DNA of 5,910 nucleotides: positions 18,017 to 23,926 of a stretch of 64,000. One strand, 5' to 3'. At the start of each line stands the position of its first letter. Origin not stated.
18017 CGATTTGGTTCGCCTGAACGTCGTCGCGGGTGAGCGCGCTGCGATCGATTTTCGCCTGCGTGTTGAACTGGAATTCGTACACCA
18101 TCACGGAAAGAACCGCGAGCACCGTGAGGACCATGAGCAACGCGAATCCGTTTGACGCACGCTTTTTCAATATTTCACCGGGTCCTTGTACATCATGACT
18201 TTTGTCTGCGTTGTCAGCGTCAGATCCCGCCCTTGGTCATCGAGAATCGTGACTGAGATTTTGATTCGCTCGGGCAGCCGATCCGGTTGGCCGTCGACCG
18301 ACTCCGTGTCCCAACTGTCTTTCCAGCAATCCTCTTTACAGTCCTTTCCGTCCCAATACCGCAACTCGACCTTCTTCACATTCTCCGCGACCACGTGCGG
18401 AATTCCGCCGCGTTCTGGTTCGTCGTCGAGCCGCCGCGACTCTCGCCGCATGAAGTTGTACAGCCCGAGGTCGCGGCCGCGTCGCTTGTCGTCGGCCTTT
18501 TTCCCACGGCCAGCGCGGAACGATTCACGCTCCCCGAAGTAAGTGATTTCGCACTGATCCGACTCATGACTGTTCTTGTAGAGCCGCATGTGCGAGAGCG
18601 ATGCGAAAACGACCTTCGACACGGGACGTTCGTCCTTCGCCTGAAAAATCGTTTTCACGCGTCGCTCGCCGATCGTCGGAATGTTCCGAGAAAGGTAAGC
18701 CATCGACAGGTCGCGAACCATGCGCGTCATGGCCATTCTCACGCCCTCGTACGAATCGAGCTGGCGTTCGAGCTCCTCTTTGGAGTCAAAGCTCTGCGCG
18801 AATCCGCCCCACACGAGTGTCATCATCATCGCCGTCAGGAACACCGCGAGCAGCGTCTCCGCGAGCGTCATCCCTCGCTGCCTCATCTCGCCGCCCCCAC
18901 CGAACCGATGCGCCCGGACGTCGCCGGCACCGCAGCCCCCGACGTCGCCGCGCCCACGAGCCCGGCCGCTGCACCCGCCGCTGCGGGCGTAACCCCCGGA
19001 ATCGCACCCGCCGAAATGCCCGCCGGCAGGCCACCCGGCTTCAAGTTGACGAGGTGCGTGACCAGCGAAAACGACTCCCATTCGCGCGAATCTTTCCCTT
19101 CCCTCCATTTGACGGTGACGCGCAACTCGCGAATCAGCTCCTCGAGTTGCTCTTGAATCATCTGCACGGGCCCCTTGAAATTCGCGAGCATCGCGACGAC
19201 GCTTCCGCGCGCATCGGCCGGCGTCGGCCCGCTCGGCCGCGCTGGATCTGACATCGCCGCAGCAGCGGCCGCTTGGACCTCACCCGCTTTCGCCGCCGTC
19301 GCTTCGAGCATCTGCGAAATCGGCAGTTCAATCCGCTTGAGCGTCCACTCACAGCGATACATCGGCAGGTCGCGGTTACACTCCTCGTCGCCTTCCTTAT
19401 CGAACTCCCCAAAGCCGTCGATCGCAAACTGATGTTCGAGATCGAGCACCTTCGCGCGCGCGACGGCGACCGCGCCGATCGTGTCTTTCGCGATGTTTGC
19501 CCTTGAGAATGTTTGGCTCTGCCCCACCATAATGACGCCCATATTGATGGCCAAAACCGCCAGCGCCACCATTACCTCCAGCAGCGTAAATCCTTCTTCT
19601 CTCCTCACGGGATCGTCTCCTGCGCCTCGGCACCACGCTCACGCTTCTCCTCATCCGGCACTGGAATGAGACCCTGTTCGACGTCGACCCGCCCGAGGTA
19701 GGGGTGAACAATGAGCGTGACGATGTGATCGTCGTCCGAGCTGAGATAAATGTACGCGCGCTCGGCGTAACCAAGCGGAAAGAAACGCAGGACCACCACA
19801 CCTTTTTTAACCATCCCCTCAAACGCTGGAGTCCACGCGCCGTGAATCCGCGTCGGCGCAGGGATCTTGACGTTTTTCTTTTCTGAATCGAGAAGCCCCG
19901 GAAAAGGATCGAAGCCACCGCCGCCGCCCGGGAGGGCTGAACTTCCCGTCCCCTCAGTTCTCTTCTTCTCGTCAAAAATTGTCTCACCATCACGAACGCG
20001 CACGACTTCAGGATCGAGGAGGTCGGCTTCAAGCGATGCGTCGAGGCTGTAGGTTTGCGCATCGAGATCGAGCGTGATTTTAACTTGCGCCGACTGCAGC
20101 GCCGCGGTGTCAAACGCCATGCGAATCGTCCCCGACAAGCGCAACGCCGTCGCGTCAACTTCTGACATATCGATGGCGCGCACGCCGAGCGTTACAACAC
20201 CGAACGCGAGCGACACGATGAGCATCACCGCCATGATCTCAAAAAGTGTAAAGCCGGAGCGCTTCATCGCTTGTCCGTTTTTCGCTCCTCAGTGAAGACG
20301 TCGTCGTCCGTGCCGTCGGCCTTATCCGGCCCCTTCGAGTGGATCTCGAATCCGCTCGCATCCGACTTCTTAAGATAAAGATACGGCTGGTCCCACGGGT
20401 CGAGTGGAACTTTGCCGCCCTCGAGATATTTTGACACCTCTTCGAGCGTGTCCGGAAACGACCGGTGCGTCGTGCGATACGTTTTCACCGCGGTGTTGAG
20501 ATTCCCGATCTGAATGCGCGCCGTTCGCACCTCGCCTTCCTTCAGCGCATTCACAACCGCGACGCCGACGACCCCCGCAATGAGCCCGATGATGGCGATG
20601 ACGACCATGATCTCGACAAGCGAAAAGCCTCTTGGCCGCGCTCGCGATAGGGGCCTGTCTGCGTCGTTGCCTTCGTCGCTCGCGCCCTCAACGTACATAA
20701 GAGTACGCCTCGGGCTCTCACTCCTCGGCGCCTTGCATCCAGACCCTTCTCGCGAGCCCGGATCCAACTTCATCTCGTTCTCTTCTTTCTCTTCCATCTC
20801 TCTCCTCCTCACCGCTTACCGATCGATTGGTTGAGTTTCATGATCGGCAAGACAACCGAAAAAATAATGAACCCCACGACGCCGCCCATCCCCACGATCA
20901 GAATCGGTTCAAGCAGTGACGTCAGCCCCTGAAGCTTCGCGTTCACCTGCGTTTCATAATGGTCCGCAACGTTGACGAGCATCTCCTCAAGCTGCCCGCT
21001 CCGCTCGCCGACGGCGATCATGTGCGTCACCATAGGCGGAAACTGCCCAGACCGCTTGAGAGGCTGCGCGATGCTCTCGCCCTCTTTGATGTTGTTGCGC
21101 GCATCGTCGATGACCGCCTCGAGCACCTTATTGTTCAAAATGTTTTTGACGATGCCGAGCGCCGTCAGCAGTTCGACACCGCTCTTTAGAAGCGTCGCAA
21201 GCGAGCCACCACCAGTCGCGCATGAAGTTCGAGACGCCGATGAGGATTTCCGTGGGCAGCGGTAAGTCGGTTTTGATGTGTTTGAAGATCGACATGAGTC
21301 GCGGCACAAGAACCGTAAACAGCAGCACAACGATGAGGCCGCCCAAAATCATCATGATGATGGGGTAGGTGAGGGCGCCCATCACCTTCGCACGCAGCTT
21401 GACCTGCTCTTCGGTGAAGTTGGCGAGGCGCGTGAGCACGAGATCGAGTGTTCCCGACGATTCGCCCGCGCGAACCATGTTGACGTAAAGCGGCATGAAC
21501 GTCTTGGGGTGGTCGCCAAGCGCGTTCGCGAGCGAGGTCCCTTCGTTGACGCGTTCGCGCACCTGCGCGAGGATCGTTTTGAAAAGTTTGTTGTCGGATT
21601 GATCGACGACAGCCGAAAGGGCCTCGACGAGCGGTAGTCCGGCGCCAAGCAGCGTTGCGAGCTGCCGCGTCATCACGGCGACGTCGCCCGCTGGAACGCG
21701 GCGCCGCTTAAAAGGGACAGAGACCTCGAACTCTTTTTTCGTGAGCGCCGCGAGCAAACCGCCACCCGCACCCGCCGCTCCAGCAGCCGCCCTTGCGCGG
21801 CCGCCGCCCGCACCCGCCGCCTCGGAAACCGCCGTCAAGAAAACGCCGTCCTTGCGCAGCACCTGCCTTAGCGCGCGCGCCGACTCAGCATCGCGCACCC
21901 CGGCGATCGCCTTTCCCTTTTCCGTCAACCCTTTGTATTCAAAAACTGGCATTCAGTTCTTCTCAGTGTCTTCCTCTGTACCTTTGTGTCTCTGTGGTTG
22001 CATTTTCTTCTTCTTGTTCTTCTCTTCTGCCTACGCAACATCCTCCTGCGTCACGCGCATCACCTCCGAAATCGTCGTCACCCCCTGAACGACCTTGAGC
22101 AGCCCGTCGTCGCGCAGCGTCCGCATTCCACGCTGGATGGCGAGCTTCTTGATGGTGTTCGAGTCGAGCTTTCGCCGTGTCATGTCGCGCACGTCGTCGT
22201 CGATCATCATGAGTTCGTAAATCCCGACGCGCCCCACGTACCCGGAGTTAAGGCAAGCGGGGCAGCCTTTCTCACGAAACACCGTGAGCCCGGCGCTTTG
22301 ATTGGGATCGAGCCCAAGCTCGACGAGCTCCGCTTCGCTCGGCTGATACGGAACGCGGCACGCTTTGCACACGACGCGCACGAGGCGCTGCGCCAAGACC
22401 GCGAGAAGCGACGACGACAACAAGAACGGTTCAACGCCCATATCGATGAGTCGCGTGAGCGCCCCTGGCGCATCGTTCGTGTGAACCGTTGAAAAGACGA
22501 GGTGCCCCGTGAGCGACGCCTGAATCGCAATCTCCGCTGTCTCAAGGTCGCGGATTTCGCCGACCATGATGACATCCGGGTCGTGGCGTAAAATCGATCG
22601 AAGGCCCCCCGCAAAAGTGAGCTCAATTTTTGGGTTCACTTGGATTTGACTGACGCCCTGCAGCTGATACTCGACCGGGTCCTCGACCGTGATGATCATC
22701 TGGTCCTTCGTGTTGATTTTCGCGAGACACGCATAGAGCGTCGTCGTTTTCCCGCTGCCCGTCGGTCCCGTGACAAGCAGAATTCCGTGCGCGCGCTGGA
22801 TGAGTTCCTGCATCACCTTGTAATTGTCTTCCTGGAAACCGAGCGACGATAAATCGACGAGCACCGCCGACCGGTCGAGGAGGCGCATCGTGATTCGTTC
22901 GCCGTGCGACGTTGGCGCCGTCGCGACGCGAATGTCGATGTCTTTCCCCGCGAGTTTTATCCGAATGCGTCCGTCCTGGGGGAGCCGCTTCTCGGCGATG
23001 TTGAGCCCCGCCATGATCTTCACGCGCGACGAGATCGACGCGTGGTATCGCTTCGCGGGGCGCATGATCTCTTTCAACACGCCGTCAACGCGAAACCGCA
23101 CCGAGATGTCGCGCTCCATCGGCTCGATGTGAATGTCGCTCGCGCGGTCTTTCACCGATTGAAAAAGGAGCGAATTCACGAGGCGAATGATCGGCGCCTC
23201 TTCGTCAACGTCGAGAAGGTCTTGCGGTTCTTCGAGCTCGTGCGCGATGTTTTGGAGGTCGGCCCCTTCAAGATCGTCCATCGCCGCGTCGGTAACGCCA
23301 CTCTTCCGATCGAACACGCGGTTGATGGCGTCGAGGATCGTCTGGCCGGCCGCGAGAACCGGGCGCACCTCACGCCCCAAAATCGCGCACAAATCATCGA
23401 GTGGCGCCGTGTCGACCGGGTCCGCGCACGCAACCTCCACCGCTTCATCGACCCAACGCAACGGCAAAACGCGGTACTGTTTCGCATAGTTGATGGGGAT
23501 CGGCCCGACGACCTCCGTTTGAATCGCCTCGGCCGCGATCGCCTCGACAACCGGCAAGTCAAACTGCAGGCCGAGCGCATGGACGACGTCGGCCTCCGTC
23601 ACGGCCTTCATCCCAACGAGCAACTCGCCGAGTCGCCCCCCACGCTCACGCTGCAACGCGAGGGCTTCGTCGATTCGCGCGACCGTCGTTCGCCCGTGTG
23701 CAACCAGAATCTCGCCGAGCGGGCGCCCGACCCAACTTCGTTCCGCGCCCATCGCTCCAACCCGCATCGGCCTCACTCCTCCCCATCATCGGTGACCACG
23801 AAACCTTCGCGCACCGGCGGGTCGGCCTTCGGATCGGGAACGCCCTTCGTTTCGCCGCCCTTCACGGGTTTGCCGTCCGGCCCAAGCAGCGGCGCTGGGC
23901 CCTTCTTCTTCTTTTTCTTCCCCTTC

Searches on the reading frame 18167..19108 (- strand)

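Call 70: search_protein_families(library=ncbifam, proteins=[window:18167-19108:-], max_evalue=0.001)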
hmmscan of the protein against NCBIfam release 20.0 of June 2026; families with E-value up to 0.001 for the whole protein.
window:18167-19108:- (313 aa): 1 family
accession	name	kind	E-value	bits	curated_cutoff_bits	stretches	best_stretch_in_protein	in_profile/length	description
NF041013.1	T4P_ComGE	equivalog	3.7e-07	30.2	49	1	78-135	4-61/83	competence type IV pilus minor pilin ComGE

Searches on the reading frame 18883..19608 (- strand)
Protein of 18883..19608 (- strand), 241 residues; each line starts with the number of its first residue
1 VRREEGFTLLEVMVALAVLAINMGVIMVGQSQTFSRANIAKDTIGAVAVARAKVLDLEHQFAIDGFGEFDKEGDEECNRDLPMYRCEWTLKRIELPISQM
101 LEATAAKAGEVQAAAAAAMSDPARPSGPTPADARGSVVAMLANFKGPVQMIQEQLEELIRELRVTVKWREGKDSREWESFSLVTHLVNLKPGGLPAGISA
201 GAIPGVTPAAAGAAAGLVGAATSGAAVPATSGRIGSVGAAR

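Call 70: search_protein_families(library=ncbifam, proteins=[window:18883-19608:-], max_evalue=0.001)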
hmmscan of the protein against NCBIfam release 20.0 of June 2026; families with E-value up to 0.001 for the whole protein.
window:18883-19608:- (241 aa): 5 families
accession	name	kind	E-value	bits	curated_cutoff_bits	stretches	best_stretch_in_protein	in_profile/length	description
TIGR01707.1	gspI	equivalog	2e-05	25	44.35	1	6-57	1-52/101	type II secretion system minor pseudopilin GspI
NF041013.1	T4P_ComGE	equivalog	2.9e-05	24.1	49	1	5-54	4-53/83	competence type IV pilus minor pilin ComGE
TIGR02532.1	IV_pilin_GFxxxE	domain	3.3e-05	23.6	16.3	1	6-21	3-18/24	prepilin-type N-terminal cleavage/methylation domain-containing protein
NF047828.1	T3SSXpsI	equivalog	6.1e-05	23.1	150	0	5-37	2-33/132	type II secretion system protein XpsI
TIGR01708.2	typeII_sec_gspH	equivalog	0.00042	20.4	80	0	4-31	1-28/169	type II secretion system minor pseudopilin GspH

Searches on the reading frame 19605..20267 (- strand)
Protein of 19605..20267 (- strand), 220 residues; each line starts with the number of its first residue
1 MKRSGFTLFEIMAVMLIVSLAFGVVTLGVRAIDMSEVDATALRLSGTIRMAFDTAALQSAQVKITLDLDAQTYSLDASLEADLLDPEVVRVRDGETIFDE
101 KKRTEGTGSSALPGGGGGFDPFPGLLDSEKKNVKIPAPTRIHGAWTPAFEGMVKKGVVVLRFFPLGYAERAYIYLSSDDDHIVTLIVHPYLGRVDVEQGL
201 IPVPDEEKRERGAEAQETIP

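Call 70: search_protein_families(library=ncbifam, proteins=[window:19605-20267:-], max_evalue=0.001)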
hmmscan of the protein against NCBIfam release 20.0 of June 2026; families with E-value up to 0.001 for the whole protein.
window:19605-20267:- (220 aa): 3 families
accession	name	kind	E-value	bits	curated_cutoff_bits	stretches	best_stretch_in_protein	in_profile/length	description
TIGR01708.2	typeII_sec_gspH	equivalog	4.9e-11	42.9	80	1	4-69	2-68/169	type II secretion system minor pseudopilin GspH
NF040982.1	ComGD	equivalog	1.3e-05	25.7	70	1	4-77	2-76/139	competence type IV pilus minor pilin ComGD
TIGR02532.1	IV_pilin_GFxxxE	domain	0.00031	20.4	16.3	1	3-25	1-23/24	prepilin-type N-terminal cleavage/methylation domain-containing protein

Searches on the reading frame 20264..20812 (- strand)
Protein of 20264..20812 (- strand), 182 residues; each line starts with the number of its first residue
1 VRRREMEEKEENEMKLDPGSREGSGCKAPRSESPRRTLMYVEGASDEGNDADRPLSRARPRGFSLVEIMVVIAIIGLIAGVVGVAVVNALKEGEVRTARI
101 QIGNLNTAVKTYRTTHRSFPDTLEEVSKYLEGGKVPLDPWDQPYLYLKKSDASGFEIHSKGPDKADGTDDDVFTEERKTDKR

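Call 70: search_protein_families(library=ncbifam, proteins=[window:20264-20812:-], max_evalue=0.001)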
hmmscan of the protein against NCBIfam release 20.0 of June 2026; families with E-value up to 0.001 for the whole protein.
window:20264-20812:- (182 aa): 6 families
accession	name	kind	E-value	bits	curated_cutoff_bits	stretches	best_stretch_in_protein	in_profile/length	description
TIGR01710.1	typeII_sec_gspG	equivalog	3.3e-21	75.7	88.85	1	61-171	1-129/134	type II secretion system major pseudopilin GspG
TIGR01708.2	typeII_sec_gspH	equivalog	6.7e-08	32.7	80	1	61-100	2-41/169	type II secretion system minor pseudopilin GspH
TIGR02532.1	IV_pilin_GFxxxE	domain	3.8e-07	29.7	16.3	1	61-82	2-23/24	prepilin-type N-terminal cleavage/methylation domain-containing protein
NF041775.1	typeIV_PilA_Myxo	equivalog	3.6e-06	27.1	400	1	58-121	8-64/214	type IV pilin protein PilA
TIGR02596.1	TIGR02596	subfamily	0.00042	20.4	70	1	63-95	1-33/196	Verru_Chthon cassette protein D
NF007862.0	PRK10574.1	equivalog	0.00071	19.7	138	1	60-82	4-26/145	prepilin peptidase-dependent pilin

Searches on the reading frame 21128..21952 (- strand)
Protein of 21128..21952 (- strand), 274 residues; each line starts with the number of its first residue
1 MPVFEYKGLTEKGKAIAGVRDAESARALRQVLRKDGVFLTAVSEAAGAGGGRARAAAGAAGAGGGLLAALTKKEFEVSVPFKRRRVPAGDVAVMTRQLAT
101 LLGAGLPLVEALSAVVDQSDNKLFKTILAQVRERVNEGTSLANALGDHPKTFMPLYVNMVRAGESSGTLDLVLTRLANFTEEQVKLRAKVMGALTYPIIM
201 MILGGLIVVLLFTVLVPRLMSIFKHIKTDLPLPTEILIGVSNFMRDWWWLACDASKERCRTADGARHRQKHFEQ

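Call 70: search_protein_families(library=ncbifam, proteins=[window:21128-21952:-], max_evalue=0.001)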
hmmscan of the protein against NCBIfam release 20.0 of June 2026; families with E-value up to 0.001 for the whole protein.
window:21128-21952:- (274 aa): 6 families
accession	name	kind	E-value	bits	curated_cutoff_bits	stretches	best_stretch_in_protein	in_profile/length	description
TIGR02120.1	GspF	equivalog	1.3e-75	255.2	424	1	4-252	1-226/401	type II secretion system inner membrane protein GspF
NF052607.1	T4PiliAsmPilCThrm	equivalog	1.4e-54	185.7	700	1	76-249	52-226/406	type IV pilus assembly protein PilC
NF052606.1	T4PiliAsmPilCMyx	equivalog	2.4e-44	151.8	700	1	72-250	62-241/419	type IV pilus assembly protein PilC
NF047826.1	T3SSXpsF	equivalog_domain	3.5e-44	151.2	650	1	1-252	1-229/405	type II secretion system protein XpsF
NF007861.0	PRK10573.1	equivalog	6.7e-42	144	401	1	88-254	58-224/401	protein transport protein HofC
NF041012.2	T4P_ComGB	equivalog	5.6e-22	78.5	240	2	70-217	180-326/332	competence type IV pilus assembly protein ComGB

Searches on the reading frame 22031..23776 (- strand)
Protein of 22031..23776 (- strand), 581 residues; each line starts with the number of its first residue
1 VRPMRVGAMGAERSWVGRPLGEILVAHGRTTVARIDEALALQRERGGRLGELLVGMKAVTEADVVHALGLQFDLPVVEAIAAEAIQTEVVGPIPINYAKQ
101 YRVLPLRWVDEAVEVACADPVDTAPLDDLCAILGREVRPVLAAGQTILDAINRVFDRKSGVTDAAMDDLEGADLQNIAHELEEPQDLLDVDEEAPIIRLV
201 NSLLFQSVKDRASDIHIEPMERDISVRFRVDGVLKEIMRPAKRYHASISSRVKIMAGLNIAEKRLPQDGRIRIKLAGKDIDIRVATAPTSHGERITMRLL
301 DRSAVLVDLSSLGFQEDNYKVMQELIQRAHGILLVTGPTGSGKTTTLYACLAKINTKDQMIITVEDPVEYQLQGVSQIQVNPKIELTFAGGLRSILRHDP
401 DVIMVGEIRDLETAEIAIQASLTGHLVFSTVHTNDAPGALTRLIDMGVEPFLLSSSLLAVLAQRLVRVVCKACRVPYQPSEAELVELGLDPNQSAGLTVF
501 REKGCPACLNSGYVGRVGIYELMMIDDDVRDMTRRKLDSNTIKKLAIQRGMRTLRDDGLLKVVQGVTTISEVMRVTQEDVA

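Call 8: search_protein_families(library=pfam, proteins=[window:22031-23776:-], max_evalue=0.01)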
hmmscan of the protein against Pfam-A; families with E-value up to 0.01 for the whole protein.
window:22031-23776:- (581 aa): 11 families
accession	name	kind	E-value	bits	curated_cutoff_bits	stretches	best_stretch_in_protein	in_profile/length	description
PF00437.27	T2SSE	-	5.3e-144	479.9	24.9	1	191-574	3-370/370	Type II/IV secretion system protein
PF05157.20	MshEN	-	3.5e-16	59.4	23.1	1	72-158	1-87/90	MshEN domain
PF13191.12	AAA_16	-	0.00022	22.2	32.6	1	329-443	23-123/167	AAA ATPase domain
PF13401.12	AAA_22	-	0.00024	21.9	27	1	329-368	4-43/130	AAA domain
PF25199.1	nSTAND_NTPase5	-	0.00033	20.9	34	1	327-376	38-88/145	Novel STAND NTPase 5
PF20720.3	nSTAND3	-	0.0008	19.6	27.2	1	317-369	5-56/155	Novel STAND NTPase 3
PF12775.13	AAA_7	-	0.00097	19.1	25.8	1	321-364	24-67/181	P-loop containing dynein motor region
PF13555.12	AAA_29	-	0.00098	19.3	27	1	327-350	19-42/61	P-loop containing region of AAA domain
PF03215.21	Rad17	-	0.0028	18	23.8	1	324-356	39-70/186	Rad17 P-loop domain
PF13604.12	AAA_30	-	0.0029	17.8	27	1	319-358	7-46/191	AAA domain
PF13173.12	AAA_14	-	0.01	16.3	27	0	331-373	3-46/129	AAA domain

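Call 9: search_protein_families(library=ncbifam, proteins=[window:22031-23776:-], max_evalue=0.01)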
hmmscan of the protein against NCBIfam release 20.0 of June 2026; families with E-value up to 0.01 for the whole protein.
window:22031-23776:- (581 aa): 27 families (the best 25 are shown)
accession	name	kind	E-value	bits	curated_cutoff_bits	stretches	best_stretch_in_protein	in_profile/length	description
TIGR02533.1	type_II_gspE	equivalog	3.1e-214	712.1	630.25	1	93-576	4-486/486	type II secretion system ATPase GspE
TIGR02538.1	type_IV_pilB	equivalog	3e-183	610.5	675.65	1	20-577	2-563/564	type IV-A pilus assembly ATPase PilB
NF053534.1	T4PilAsmATPsTfpB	equivalog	2.3e-146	488.6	850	1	87-576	91-582/584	type IV pilus assembly ATPase TfpB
NF007755.0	PRK10436.1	equivalog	2.5e-134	448.5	617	1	99-576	15-459/465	type II secretion system protein GspE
NF041000.1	ATPase_ComGA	equivalog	2e-79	266.4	300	1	202-467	2-266/267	competence type IV pilus ATPase ComGA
TIGR01420.1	pilT_fam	subfamily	2e-52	178.6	319.1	1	201-475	3-277/343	PilT/PilU family type 4a pilus ATPase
TIGR02525.1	plasmid_TraJ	equivalog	2.2e-27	96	368.3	1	294-446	119-272/372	plasmid transfer ATPase TraJ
TIGR02524.1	dot_icm_DotB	equivalog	3.7e-20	72.4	463.3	1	322-444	126-257/358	Dot/Icm type IV secretion system ATPase DotB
TIGR02782.1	TrbB_P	equivalog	4.5e-19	68.9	304.55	1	317-446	124-255/303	P-type conjugative transfer ATPase TrbB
NF058587.1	archaellum_moto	equivalog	3.6e-16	59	550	1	332-443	277-393/527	archaellum flagellar ATPase motor FlaI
TIGR03819.1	heli_sec_ATPase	hypoth_equivalog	6.5e-16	58.4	373.15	1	251-455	102-309/340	TadA family conjugal transfer-associated ATPase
NF010469.0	PRK13894.1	subfamily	2.5e-15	56.7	508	1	318-445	138-266/320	conjugal transfer ATPase TrbB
TIGR02788.1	VirB11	equivalog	1.7e-14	53.6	249.95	1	311-448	126-267/308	P-type DNA transfer ATPase VirB11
NF008411.1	PRK11234.1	equivalog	1.3e-13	50.2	1170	1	17-159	481-621/723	cyclic di-3',5'-guanylate-activated glycosyltransferase NfrB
NF010407.0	PRK13833.1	subfamily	1.6e-13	50.8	499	1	317-448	132-264/323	conjugal transfer protein TrbB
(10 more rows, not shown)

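Call 90: find_encoding_contigs(protein=window:22031-23776:-, flank=6000, max_places=6)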
Protein window:22031-23776:- (581 aa): no gene with exactly this product is on record in the collection.
